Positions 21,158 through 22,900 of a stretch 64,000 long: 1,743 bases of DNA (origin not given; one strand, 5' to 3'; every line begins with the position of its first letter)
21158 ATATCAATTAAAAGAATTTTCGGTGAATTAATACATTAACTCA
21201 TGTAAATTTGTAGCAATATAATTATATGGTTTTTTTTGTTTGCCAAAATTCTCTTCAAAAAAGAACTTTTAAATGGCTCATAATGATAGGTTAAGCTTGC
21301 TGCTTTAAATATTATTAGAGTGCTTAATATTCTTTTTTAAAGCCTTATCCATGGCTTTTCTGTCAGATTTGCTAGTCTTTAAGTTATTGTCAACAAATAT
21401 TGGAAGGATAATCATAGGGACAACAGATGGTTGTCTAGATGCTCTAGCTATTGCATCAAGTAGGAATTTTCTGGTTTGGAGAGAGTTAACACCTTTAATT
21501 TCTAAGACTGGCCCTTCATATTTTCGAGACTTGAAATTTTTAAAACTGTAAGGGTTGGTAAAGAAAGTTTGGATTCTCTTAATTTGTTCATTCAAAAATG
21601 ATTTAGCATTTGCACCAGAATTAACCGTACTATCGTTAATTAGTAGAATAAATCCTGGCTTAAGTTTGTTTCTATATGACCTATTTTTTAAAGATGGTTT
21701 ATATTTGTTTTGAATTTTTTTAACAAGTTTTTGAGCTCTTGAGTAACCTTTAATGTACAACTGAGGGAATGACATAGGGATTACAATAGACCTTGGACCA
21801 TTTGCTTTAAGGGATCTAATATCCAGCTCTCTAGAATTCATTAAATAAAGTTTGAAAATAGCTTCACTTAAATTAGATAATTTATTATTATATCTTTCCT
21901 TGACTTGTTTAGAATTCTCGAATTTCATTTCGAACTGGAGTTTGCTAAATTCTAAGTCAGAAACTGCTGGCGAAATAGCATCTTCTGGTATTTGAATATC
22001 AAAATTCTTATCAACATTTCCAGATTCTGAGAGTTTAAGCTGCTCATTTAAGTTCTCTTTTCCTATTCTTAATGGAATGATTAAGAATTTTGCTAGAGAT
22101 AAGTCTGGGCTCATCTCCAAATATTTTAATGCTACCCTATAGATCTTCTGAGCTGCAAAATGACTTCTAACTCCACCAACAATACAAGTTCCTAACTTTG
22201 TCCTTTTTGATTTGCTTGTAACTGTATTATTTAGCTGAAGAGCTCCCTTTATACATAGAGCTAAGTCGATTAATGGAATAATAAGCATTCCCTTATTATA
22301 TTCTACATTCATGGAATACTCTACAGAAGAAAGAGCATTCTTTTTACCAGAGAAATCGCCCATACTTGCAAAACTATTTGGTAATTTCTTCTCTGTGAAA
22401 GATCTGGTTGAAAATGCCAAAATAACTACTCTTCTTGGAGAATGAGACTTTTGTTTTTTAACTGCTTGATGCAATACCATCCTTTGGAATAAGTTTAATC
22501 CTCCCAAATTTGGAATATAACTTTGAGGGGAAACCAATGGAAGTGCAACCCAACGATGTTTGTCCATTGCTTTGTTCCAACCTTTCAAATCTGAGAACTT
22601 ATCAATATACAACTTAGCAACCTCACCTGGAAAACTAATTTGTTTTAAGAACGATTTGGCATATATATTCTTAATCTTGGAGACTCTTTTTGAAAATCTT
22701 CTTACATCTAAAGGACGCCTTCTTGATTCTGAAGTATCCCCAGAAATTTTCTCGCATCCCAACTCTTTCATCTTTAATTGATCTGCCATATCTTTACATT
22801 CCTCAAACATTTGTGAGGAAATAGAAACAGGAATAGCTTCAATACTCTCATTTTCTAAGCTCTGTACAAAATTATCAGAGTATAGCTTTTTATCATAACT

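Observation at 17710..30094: Adjacent 795-aa and 2929-aa secreted proteins share a ~330-aa C-terminal domain (tandem paralogs)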

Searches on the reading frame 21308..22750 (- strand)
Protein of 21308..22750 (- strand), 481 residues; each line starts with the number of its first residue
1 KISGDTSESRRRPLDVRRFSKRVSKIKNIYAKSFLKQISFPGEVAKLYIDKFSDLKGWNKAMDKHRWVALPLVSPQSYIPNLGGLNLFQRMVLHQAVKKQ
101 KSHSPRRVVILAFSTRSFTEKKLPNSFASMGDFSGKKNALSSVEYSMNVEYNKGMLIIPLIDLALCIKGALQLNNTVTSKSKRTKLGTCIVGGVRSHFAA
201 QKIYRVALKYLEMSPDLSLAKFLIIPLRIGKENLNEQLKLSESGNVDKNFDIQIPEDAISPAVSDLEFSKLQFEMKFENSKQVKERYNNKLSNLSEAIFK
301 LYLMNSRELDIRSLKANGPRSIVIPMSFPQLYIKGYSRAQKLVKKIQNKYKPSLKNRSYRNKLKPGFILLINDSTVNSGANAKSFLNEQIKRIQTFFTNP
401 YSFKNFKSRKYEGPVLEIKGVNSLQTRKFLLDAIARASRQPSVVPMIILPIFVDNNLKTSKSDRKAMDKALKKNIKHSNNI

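Call 10: find_homologous_proteins(query=window:21308-22750:-)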
Query seq(481 aa) (481 aa): 1 proteins with E <= 0.001 among 8000 candidates.
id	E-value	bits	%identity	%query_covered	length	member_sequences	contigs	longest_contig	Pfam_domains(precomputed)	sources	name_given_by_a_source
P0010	2.7e-206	704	99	70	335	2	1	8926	-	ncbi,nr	ncbi:hypothetical protein [Cryptosporidium hominis TU502]|nr:hypothetical protein [Cryptosporidium h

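Call 94: predict_structure(alignment_id=A7)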
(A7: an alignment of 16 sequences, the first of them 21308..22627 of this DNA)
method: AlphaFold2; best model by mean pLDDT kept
length: 440 residues; sequences in the alignment: 16
mean_pLDDT: 65.1   pTM: 0.48
mean pLDDT of the five models: 65.1, 64.1, 63.5, 59.0, 57.9
residues with pLDDT >= 90: 10; 70-90: 177; 50-70: 166; < 50: 87
segments of 3 or more residues with pLDDT < 50: 1-16, 32-35, 90-99, 136-138, 193-226, 268-276, 285-289, 438-440
pLDDT, mean of each block of 10 residues (from residue 1): 33 48 65 50 65 61 75 83 65 43 86 85 86 57 81 81 85 67 75 45 34 28 43 62 74 69 55 50 54 80 79 55 80 67 82 77 55 79 70 67 73 68 71 56
secondary structure, 60 per line:
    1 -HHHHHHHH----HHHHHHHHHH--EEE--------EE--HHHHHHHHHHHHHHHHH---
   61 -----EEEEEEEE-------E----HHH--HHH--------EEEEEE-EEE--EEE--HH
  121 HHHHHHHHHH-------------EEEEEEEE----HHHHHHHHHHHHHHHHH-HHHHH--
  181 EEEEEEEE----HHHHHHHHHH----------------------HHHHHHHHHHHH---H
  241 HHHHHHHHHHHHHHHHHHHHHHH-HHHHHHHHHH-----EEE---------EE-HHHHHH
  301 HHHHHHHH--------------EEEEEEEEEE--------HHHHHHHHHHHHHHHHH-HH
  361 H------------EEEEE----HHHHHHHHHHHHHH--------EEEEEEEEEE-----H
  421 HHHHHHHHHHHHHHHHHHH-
elements in order: H2-9 H14-23 E26-28 H41-57 E66-73 E102-107 E109-111 E114-116 H119-130 E144-151 H156-172 H174-178 E181-188 H193-202 H225-236 H240-263 H265-274 E280-282 H295-308 E323-332 H341-357 E374-378 H383-396 E405-414 H420-439

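Call 104: fold_search(model_id=the predicted structure, library=pdb)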
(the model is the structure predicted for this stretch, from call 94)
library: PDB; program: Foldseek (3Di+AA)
matches with E <= 10: 445; with E <= 0.001: 0
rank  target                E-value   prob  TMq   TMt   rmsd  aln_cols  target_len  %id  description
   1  7zke_E                3.2e-03  0.15  0.13  0.06  23.4       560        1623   10  Mot1:TBP:DNA - pre-hydrolysis state (released 2023-04-26)
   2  6g7e                  1.1e-02  0.10  0.13  0.05  23.9       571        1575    8  Crystal structure of Chaetomium thermophilum Mot1 (E1434Q, 1837-1886 deletion mutant) (released 2018-10-17)
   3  5zmf                  2.0e-02  0.10  0.15  0.12  23.1       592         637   10  AMPPNP complex of C. reinhardtii ArsA1 (released 2019-03-20)
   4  9gd1_W                2.2e-02  0.09  0.14  0.08  25.4       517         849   11  Structure of Chd1 bound to a hexasome-nucleosome complex with a dyad-to-dyad distance of 103 bp. (released 2024-09-18)
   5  8rhn_L                3.4e-02  0.11  0.16  0.14  23.0       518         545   11  Structure of the 55LCC ATPase complex (released 2024-03-27)
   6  9mx5_A                3.6e-02  0.09  0.15  0.11  26.2       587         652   11  Cryo-EM structure of ancestral Dicer helicase bound to 27-bp dsRNA in internally-bound transition state (released 2025-03-12)
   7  8juy_A                4.3e-02  0.06  0.13  0.13  23.3       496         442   10  Human ATAD2 Walker B mutant-H3/H4K5Q complex, ATP state (Class II) (released 2023-10-18)
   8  7r7j_B                5.5e-02  0.09  0.16  0.13  19.6       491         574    9  Crystal structure of RadD with ADP (released 2022-04-13)
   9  9ear_W                5.5e-02  0.08  0.14  0.11  23.1       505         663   11  CHD1-nucleosome complex (closed state) (released 2025-05-07)
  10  6jq0_A                7.1e-02  0.08  0.15  0.13  21.5       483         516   11  CryoEM structure of Abo1 Walker B (E372Q) mutant hexamer - ATP complex (released 2019-12-25)
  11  8rhn_N                7.5e-02  0.13  0.20  0.17  23.6       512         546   10  Structure of the 55LCC ATPase complex (released 2024-03-27)
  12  8juw_A                8.5e-02  0.09  0.18  0.17  21.5       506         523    9  Human ATAD2 Walker B mutant-H3/H4K5Q complex, ATP state (released 2023-10-18)
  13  9gd2_W                8.5e-02  0.07  0.15  0.11  23.2       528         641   10  Structure of Chd1 bound to a dinucleosome with a dyad-to-dyad distance of 103 bp. (released 2024-09-18)
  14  9f20_A                9.5e-02  0.06  0.13  0.10  26.7       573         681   11  Cryo-EM structure of the I923V MDA5-dsRNA filament with ADP-AlF4 bound and 88-degree helical twist (released 2025-02-26)
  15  1m8p_A                1.4e-01  0.06  0.13  0.11  21.5       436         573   11  Crystal Structure of P. chrysogenum ATP Sulfurylase in the T-state (released 2002-11-27)
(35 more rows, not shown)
